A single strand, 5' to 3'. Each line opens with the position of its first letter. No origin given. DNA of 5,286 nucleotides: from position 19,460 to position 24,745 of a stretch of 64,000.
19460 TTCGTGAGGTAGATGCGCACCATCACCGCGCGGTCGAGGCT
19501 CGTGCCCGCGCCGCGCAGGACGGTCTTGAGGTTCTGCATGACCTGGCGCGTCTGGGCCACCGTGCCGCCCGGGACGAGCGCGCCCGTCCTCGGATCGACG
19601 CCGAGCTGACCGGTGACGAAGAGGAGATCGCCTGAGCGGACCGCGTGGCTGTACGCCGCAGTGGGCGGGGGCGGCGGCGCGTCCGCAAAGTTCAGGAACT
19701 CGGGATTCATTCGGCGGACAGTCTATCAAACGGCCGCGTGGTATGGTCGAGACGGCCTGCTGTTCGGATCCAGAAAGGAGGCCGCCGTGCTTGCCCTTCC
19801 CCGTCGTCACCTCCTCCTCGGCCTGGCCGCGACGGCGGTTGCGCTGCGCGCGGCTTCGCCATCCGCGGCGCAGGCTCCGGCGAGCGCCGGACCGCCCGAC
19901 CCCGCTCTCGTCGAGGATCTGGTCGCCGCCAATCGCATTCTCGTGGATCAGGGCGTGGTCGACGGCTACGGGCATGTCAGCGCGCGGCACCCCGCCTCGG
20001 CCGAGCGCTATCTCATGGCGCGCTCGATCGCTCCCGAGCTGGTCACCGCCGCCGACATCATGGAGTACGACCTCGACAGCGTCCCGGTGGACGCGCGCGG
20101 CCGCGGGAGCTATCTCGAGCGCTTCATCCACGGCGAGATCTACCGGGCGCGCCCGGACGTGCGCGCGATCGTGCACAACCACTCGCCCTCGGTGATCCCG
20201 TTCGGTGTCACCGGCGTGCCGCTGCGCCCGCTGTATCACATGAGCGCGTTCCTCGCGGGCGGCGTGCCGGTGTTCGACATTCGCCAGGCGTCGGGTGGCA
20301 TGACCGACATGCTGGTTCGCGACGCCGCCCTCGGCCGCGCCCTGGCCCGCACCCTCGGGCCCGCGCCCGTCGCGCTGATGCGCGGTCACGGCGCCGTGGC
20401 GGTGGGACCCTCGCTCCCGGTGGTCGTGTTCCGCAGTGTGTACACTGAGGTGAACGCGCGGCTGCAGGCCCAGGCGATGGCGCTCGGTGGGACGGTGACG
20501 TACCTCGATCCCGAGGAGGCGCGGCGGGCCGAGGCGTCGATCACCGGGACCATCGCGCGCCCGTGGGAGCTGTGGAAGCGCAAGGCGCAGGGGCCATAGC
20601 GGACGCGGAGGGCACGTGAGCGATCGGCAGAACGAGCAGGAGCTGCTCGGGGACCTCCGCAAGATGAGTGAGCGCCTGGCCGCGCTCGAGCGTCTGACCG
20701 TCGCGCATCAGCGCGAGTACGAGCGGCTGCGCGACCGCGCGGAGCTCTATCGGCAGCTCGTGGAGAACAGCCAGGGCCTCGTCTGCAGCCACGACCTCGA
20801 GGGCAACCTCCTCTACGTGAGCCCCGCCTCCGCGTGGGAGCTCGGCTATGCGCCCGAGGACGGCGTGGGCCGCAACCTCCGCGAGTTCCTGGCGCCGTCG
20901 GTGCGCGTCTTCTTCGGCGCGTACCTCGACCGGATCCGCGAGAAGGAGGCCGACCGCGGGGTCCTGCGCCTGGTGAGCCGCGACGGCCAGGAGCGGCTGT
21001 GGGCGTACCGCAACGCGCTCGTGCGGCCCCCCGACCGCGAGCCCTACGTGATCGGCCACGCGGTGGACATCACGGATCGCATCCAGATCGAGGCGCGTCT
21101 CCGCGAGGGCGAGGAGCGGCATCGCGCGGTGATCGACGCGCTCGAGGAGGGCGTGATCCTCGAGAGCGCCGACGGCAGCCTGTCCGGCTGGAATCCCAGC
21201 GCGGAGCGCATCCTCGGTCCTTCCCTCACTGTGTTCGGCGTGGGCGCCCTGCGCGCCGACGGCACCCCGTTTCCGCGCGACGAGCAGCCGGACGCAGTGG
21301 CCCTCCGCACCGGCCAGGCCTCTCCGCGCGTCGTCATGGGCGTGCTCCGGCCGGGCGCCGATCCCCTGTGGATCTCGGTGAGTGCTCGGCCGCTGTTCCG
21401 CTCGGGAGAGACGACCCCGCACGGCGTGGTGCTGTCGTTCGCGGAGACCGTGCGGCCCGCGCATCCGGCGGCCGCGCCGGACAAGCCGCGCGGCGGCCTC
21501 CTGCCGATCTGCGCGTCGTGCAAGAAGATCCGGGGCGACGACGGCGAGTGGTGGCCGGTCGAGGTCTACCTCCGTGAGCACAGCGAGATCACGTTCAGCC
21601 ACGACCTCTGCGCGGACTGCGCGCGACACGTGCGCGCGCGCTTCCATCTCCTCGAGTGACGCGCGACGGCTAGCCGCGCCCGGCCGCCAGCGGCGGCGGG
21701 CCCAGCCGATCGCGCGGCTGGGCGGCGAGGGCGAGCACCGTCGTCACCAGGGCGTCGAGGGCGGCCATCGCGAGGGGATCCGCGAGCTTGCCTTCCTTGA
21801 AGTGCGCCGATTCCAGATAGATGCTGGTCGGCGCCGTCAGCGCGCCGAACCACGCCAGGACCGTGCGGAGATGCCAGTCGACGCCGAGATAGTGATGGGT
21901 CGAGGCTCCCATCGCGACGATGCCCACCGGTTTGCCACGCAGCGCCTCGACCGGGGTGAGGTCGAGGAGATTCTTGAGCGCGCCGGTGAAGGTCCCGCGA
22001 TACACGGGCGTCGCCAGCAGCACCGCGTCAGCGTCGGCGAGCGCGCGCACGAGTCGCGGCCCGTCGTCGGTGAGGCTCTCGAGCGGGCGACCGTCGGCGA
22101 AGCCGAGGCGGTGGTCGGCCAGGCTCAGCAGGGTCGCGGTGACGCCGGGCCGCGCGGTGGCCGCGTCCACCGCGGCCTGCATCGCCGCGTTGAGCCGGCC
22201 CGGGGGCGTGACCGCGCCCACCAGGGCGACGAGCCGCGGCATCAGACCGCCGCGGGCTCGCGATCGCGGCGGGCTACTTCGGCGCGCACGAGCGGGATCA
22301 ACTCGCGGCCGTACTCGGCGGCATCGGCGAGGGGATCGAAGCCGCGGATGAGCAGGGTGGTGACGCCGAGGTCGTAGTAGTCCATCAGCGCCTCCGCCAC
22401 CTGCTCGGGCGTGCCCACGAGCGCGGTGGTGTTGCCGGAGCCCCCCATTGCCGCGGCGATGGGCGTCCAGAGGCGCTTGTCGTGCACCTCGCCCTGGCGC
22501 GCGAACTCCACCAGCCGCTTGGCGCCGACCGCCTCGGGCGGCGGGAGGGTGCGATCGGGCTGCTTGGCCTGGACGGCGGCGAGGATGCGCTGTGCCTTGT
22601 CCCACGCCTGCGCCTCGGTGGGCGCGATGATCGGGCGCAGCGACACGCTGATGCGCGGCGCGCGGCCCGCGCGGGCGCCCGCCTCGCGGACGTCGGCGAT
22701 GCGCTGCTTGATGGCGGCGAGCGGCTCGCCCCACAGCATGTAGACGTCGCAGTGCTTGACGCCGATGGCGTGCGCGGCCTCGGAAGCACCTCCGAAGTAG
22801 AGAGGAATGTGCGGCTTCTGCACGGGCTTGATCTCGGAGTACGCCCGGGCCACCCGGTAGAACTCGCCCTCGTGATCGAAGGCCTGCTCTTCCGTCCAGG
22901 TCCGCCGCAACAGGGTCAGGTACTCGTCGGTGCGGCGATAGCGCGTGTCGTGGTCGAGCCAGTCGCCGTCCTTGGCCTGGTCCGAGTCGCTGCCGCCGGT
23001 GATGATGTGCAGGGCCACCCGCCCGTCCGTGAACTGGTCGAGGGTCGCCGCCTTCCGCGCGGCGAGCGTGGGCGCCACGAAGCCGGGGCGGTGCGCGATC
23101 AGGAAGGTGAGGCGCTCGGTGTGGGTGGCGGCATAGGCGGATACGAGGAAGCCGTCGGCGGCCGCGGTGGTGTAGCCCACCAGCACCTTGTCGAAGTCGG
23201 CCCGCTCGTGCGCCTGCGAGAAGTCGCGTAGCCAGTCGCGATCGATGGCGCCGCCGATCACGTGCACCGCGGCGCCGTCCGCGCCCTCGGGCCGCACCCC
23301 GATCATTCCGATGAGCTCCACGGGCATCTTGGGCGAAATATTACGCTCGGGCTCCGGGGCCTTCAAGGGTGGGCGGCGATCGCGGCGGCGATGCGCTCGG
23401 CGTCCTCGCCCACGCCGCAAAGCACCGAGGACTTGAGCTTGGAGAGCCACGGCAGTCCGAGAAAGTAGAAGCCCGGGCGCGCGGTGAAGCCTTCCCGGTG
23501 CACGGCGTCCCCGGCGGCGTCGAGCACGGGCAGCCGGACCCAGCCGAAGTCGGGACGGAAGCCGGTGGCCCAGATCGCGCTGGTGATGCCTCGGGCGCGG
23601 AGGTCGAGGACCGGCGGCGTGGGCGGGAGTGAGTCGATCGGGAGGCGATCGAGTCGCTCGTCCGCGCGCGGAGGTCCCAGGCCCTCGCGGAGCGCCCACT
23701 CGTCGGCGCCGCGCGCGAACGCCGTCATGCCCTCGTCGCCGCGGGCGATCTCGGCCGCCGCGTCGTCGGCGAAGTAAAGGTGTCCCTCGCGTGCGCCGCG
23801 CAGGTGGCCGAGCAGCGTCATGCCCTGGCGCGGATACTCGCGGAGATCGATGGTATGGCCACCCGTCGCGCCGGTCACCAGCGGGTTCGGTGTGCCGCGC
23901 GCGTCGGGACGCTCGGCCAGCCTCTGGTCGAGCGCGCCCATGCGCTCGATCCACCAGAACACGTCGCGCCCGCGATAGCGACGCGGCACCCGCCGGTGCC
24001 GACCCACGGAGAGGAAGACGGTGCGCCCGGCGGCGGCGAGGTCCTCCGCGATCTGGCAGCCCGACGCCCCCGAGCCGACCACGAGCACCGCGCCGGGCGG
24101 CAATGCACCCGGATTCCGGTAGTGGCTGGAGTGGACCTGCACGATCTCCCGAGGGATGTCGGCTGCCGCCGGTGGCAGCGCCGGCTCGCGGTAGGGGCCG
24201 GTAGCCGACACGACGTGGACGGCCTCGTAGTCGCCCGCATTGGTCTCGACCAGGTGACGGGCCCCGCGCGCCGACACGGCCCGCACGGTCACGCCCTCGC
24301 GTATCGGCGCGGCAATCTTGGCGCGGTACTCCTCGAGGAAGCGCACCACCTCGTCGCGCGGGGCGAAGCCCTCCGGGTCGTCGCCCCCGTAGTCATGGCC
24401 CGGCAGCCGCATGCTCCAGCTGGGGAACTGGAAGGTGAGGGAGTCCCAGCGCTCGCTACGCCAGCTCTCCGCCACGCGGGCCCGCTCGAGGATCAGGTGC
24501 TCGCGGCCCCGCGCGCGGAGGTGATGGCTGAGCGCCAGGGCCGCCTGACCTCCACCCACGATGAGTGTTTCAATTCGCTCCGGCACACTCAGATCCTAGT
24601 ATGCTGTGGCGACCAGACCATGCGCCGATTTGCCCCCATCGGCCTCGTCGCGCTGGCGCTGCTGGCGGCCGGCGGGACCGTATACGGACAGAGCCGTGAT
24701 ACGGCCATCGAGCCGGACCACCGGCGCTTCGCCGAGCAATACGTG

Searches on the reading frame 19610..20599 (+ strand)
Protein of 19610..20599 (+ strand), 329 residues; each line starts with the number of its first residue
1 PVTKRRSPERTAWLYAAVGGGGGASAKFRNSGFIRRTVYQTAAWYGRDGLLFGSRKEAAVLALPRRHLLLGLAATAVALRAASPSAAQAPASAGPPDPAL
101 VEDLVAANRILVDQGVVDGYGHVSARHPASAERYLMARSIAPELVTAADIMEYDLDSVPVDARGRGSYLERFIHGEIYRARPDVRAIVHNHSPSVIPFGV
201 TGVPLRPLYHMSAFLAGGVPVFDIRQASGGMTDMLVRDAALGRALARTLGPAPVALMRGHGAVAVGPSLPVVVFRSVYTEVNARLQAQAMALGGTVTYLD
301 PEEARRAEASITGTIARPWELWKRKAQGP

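Call 36: search_protein_families(library=pfam, proteins=[window:19610-20599:+], max_evalue=0.00001)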
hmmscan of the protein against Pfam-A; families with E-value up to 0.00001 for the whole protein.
window:19610-20599:+ (329 aa): 1 family
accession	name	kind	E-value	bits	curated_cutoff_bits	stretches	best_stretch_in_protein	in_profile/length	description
PF00596.27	Aldolase_II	-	1.5e-28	100.4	22.2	1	102-286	1-182/183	Class II Aldolase and Adducin N-terminal domain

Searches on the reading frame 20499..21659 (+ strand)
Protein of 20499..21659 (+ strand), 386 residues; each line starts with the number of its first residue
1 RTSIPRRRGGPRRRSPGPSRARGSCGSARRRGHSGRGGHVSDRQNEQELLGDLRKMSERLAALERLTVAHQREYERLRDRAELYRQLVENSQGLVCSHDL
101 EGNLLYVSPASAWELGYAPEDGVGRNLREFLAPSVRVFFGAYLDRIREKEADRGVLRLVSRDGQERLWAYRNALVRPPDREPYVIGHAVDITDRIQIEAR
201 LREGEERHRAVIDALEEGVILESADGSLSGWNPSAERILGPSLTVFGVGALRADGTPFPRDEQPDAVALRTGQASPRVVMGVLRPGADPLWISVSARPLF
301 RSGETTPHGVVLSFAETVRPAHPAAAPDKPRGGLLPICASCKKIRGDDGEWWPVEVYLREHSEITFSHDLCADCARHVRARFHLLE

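Call 36: search_protein_families(library=pfam, proteins=[window:20499-21659:+], max_evalue=0.00001)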
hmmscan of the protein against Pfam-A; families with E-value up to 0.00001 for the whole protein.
window:20499-21659:+ (386 aa): 4 families
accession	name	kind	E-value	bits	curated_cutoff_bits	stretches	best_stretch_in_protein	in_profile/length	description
PF00989.32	PAS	-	5.7e-12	46.1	22.6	1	82-186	1-108/113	PAS fold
PF08448.16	PAS_4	-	2.1e-10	41.2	23.1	1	89-194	2-108/110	PAS fold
PF13188.13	PAS_8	-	2.8e-07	30.6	21.8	0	206-245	1-38/65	PAS domain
PF13426.13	PAS_9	-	3e-07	31.1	27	0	95-192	5-102/103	PAS domain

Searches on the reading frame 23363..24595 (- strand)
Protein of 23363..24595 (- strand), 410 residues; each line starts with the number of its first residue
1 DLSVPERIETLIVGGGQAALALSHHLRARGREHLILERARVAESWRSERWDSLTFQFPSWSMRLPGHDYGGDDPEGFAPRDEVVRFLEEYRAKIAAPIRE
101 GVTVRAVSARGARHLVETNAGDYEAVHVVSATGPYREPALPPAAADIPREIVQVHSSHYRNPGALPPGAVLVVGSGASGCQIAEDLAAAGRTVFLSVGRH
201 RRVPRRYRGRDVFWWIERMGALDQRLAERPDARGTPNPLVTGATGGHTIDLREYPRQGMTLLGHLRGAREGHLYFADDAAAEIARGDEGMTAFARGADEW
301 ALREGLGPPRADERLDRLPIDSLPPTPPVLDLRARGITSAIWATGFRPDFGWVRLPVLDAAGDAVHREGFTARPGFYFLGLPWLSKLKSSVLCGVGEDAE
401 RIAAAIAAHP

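Call 36: search_protein_families(library=pfam, proteins=[window:23363-24595:-], max_evalue=0.00001)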
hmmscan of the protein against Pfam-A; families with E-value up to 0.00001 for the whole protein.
window:23363-24595:- (410 aa): 5 families
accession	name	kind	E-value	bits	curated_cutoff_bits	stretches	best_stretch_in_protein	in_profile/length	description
PF13738.12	Pyr_redox_3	-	2.3e-19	70.2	30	1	11-199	1-196/305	Pyridine nucleotide-disulphide oxidoreductase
PF13450.12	NAD_binding_8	-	5e-07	30.4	21.9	0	12-40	1-29/68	NAD(P)-binding Rossmann-like domain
PF07992.20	Pyr_redox_2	-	5.7e-07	29.7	26.1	1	10-195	3-170/291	Pyridine nucleotide-disulphide oxidoreductase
PF13434.12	Lys_Orn_oxgnase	-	9.3e-07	28.7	21.3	0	116-192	134-213/339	L-lysine 6-monooxygenase/L-ornithine 5-monooxygenase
PF01494.25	FAD_binding_3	-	4.8e-06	26.5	22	0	8-41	2-35/349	FAD binding domain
